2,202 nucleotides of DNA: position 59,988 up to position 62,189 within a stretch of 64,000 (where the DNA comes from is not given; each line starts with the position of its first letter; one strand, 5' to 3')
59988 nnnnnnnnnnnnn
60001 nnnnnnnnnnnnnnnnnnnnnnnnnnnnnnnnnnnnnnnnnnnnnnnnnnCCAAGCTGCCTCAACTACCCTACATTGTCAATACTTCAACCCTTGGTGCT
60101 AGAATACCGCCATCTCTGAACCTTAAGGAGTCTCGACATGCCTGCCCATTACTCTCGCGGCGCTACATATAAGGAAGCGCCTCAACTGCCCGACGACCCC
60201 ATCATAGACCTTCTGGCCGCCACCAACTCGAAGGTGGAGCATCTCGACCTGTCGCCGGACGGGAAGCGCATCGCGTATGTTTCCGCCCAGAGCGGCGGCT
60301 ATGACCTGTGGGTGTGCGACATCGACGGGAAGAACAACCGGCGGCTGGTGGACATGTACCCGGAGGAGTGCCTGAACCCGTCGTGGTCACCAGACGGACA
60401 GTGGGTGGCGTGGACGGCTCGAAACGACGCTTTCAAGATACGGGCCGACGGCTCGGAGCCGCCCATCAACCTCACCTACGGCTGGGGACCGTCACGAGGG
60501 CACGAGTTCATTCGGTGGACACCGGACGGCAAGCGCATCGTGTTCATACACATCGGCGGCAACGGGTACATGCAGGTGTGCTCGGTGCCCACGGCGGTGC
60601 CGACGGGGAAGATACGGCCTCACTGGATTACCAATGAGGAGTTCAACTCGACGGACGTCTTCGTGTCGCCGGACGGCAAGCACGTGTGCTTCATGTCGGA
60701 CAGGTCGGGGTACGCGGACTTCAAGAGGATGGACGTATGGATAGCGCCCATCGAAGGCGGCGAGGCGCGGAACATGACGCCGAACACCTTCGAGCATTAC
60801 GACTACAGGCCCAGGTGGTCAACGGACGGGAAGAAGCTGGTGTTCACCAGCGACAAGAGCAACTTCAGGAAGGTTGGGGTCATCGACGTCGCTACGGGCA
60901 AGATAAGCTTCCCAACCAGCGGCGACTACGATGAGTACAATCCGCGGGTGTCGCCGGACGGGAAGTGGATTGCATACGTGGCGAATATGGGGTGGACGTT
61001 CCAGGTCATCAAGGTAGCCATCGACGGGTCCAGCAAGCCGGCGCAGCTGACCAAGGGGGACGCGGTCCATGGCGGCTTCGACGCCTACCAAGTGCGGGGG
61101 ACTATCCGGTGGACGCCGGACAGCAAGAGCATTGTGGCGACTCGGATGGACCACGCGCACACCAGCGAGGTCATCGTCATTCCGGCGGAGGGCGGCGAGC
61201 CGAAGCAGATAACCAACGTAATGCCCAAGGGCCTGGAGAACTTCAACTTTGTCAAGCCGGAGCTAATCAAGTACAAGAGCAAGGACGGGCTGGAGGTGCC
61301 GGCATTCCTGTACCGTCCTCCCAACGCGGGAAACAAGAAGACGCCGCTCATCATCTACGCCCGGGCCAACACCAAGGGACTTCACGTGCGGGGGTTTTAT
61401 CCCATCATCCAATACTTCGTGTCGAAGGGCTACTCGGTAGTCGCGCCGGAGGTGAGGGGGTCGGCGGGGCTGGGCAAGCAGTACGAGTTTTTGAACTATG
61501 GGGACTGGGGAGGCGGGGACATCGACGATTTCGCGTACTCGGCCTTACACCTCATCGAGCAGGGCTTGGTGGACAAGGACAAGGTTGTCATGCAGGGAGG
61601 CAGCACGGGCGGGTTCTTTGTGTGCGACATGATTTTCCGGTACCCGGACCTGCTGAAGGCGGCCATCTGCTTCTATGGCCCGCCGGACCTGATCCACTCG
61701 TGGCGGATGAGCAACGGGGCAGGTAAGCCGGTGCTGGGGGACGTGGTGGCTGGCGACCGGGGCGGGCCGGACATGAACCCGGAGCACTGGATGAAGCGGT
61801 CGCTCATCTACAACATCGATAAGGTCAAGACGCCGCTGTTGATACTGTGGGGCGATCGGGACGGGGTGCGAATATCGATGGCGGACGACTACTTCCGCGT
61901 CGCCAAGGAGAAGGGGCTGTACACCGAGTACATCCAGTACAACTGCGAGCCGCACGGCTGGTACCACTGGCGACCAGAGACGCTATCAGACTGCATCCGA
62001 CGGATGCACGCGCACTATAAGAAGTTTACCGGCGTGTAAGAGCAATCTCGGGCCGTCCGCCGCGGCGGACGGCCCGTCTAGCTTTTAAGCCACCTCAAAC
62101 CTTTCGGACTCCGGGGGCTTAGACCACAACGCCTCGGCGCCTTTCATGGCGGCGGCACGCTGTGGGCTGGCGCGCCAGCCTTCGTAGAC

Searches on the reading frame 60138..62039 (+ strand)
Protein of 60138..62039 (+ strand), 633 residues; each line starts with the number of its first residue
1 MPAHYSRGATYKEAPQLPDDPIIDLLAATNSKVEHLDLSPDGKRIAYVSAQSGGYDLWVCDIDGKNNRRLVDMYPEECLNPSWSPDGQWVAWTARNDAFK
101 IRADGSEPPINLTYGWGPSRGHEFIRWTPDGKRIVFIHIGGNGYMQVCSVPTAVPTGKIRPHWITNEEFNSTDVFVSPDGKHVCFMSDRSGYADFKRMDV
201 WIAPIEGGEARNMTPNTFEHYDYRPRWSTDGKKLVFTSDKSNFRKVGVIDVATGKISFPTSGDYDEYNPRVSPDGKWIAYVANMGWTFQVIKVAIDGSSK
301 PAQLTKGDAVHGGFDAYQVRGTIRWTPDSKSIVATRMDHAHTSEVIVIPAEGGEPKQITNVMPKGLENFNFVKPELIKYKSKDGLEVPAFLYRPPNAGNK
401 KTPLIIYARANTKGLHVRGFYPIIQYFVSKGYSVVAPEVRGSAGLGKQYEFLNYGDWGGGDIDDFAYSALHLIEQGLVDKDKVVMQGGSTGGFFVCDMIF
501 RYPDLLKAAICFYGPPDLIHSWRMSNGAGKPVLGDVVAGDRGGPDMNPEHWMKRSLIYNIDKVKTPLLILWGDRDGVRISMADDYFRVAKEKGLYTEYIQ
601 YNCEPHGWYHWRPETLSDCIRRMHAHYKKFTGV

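Call 89: search_protein_families(library=pfam, proteins=[window:60138-62039:+], max_evalue=0.00001)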
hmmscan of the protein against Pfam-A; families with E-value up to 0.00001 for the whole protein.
window:60138-62039:+ (633 aa): 6 families
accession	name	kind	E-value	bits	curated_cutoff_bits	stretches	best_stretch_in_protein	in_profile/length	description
PF07676.18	PD40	-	1.3e-37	127.4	20.9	1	164-194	4-35/38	WD40-like Beta Propeller Repeat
PF00326.27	Peptidase_S9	-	4.9e-24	85.4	22.6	1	423-609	6-190/213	Prolyl oligopeptidase family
PF00930.27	DPPIV_N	-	3.3e-12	46.3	22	0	230-347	3-130/354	Dipeptidyl peptidase IV (DPP IV) N-terminal region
PF10647.15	Gmad1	-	5.1e-09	36.8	20.5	1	22-150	14-140/251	Lipoprotein LpqB beta-propeller domain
PF25174.1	Beta-prop_THOC3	-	1.7e-08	34.2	305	0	29-183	45-186/272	THOC3 beta-propeller domain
PF02129.25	Peptidase_S15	-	2.3e-06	27.9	23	0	383-528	1-142/262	X-Pro dipeptidyl-peptidase (S15 family)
